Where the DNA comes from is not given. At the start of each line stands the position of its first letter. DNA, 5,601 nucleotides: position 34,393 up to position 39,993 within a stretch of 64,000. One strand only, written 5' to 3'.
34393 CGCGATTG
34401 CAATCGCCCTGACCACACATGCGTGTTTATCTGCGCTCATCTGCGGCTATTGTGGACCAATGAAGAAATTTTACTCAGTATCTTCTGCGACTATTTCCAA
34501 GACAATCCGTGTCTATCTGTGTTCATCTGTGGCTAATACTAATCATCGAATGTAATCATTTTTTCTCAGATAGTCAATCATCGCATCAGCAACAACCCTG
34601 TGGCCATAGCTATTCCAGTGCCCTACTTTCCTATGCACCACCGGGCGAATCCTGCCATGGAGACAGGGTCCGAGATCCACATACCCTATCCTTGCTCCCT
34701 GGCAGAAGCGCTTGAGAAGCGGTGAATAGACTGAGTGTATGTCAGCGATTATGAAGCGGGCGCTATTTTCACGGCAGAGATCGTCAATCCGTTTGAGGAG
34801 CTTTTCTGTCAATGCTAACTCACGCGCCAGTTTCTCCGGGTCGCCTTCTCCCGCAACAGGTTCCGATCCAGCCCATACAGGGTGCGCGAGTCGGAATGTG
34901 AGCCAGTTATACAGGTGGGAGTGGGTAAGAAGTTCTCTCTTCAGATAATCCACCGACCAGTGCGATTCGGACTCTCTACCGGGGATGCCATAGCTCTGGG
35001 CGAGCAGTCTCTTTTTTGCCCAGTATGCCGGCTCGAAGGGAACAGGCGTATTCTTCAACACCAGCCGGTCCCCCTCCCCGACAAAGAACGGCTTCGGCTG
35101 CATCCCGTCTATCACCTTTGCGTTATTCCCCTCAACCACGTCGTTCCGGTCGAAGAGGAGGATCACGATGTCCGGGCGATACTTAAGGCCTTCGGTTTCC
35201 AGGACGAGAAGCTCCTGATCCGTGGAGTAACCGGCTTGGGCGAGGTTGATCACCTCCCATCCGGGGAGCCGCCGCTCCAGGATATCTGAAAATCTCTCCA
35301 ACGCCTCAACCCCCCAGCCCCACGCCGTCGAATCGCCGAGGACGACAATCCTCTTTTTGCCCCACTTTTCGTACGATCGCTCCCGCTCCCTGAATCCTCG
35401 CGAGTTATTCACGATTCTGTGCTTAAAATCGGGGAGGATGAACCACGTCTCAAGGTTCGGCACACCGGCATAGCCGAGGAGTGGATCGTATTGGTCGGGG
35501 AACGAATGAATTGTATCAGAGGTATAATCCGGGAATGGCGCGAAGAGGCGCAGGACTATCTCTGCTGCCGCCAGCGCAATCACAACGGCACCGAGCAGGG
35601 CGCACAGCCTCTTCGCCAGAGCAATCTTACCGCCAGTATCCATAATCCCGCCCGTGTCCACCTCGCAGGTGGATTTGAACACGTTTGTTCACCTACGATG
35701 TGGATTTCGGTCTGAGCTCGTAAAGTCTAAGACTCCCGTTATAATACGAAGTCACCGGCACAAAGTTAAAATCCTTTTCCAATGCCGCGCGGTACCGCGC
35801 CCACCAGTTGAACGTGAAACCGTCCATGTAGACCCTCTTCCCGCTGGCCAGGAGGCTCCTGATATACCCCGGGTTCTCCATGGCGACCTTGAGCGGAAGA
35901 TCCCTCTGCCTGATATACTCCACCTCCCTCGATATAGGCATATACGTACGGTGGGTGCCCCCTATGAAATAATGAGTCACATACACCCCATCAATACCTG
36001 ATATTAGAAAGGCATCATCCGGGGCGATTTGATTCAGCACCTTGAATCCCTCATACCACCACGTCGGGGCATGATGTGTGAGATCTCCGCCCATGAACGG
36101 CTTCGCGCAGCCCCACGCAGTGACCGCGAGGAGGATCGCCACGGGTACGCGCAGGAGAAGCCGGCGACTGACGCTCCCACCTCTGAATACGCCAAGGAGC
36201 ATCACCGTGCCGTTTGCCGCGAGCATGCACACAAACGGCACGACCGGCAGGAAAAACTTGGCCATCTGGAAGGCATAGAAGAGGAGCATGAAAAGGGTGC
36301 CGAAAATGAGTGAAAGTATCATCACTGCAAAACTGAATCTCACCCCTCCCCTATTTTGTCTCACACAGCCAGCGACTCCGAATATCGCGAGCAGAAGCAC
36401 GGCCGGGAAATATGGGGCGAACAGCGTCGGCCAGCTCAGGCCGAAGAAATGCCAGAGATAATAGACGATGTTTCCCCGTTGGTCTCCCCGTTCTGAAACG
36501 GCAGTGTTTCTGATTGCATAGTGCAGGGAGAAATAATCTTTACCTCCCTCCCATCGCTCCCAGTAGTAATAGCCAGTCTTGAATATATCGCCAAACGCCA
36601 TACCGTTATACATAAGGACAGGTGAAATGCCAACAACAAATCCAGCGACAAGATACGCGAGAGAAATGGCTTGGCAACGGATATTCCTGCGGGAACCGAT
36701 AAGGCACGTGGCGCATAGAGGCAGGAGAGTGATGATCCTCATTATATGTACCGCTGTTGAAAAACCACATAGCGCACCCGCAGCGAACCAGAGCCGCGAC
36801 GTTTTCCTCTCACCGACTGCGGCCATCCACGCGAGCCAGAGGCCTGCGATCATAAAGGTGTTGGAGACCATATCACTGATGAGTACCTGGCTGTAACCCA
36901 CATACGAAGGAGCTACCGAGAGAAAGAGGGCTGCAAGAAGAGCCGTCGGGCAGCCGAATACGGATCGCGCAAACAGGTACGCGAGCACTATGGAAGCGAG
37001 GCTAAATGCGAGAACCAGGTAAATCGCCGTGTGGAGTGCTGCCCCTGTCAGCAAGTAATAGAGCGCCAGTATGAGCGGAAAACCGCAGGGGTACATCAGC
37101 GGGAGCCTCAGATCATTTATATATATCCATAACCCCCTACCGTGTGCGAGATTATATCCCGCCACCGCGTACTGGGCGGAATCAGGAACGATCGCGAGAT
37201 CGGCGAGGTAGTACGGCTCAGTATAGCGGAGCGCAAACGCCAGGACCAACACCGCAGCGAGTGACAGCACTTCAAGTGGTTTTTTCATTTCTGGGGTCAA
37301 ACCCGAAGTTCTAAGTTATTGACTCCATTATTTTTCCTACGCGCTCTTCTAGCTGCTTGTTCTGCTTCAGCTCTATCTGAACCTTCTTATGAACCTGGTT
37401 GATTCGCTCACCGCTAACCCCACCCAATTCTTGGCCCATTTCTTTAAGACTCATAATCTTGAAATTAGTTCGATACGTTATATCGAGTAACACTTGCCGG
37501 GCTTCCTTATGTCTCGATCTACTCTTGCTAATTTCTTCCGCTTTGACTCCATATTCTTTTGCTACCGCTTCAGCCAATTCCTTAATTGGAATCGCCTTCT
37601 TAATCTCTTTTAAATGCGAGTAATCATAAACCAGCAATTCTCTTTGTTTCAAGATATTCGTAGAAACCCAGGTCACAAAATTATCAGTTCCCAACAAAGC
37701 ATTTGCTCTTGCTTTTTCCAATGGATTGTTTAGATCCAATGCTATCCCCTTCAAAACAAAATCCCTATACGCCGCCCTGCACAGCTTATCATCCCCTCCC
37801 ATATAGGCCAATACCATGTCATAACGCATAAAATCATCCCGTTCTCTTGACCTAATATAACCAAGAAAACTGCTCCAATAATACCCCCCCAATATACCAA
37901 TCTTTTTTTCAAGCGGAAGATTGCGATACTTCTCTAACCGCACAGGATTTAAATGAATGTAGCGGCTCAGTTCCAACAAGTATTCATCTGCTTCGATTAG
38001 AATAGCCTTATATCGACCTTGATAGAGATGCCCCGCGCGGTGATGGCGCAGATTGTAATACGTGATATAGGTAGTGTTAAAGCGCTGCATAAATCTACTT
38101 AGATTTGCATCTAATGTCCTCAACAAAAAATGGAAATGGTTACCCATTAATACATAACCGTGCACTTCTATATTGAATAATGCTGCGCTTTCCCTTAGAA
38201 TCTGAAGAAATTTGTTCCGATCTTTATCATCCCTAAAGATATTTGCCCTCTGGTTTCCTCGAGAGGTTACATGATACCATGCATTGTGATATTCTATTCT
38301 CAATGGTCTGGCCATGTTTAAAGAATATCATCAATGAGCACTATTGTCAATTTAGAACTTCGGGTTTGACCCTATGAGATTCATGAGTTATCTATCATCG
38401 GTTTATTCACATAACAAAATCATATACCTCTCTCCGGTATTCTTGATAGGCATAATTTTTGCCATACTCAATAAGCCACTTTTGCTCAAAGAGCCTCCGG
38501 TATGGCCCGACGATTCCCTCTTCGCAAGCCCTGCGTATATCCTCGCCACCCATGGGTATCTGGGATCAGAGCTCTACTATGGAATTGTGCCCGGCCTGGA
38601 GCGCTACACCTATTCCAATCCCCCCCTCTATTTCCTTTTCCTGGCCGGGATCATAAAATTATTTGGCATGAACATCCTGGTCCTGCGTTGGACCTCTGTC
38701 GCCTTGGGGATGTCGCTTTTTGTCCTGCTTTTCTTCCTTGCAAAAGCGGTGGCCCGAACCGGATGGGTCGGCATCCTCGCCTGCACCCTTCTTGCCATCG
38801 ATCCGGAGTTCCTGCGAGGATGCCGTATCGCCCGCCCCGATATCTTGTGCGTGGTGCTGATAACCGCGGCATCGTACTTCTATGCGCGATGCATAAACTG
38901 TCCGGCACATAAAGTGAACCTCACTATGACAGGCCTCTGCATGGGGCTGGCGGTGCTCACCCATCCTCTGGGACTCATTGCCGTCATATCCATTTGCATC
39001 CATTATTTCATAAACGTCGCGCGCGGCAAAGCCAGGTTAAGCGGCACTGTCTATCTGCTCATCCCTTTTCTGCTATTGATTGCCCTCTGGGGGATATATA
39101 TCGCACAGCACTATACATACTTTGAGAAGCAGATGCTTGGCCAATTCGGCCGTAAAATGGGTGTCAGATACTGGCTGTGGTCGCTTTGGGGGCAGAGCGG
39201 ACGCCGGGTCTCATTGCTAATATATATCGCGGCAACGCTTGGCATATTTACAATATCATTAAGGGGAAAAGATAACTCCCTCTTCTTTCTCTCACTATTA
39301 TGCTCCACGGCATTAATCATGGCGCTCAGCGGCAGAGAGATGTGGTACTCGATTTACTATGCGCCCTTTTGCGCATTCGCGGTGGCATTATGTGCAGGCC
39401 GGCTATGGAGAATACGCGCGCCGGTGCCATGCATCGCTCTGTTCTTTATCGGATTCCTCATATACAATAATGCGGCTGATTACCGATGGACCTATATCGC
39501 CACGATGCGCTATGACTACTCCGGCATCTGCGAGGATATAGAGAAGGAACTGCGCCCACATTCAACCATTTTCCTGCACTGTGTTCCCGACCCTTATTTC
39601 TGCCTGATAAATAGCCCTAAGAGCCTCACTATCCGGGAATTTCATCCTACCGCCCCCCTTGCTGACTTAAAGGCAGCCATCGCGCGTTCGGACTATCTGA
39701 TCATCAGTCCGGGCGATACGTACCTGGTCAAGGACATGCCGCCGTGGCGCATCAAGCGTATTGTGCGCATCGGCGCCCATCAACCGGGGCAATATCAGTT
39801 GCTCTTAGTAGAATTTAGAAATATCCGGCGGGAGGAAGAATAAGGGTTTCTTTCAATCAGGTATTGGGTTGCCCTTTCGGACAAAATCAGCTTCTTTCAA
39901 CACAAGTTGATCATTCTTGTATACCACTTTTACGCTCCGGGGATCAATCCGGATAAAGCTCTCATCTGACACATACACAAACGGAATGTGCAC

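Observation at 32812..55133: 22-kb block of ten polytopic GT-C-like membrane proteins with a GT2 polyprenyl-phosphate-sugar synthase, two methyltransferases and an SGNH hydrolase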

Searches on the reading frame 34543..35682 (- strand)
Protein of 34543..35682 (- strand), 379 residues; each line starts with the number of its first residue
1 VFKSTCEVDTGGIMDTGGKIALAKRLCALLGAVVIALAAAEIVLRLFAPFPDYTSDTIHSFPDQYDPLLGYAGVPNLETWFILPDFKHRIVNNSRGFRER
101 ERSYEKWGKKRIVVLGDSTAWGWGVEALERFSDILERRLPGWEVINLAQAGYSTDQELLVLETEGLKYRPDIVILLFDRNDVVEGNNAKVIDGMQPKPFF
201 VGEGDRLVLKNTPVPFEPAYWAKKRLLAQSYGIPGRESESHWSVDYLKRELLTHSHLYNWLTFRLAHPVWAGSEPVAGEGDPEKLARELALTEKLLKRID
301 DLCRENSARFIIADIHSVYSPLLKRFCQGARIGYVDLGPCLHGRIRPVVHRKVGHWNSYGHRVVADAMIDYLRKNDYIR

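Call 4: search_protein_families(library=pfam, proteins=[window:34543-35682:-], max_evalue=0.01)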
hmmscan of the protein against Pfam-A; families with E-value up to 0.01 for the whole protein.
window:34543-35682:- (379 aa): 2 families
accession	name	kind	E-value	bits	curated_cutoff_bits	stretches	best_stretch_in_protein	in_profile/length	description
PF13472.12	Lipase_GDSL_2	-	3.2e-09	38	32.9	1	114-188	1-81/178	GDSL-like Lipase/Acylhydrolase family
PF00657.28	Lipase_GDSL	-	0.0045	17.6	23.6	0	112-185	1-92/208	GDSL-like Lipase/Acylhydrolase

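Call 18: search_protein_families(library=ncbifam, proteins=[window:34543-35682:-], max_evalue=0.001)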
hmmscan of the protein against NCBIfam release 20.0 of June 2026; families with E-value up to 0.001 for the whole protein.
window:34543-35682:- (379 aa): 0 families

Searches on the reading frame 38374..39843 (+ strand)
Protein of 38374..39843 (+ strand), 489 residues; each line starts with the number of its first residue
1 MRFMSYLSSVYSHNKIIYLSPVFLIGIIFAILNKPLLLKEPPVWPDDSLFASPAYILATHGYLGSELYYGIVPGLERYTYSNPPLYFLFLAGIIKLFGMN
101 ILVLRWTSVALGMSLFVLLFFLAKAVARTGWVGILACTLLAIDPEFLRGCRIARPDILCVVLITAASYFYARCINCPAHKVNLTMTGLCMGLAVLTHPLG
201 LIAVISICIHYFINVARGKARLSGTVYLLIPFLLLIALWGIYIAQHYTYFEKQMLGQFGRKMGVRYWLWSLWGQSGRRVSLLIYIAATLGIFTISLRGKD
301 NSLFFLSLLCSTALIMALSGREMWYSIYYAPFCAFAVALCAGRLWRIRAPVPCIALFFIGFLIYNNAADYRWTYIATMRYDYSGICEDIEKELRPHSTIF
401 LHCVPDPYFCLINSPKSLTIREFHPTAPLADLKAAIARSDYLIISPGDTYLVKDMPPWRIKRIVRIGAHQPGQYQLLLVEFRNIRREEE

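Call 3: search_protein_families(library=pfam, proteins=[window:38374-39843:+], max_evalue=0.01)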
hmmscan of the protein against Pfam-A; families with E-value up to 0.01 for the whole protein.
window:38374-39843:+ (489 aa): 2 families
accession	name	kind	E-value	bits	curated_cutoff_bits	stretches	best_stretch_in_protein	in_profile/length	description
PF13231.12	PMT_2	-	5.1e-12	46.7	26.1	1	82-237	2-155/160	Dolichyl-phosphate-mannose-protein mannosyltransferase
PF02366.24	PMT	-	6.2e-09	36.2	22.7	1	56-250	41-241/245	Dolichyl-phosphate-mannose-protein mannosyltransferase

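Call 10: search_protein_families(library=ncbifam, proteins=[window:38374-39843:+], max_evalue=0.1)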
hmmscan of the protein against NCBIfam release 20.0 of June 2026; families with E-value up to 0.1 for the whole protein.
window:38374-39843:+ (489 aa): 1 family
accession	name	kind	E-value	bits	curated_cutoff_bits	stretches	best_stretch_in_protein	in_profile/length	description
NF058602.1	PrMnsylTfPmt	equivalog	0.0025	16.7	800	1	82-188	99-205/530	protein O-mannosyltransferase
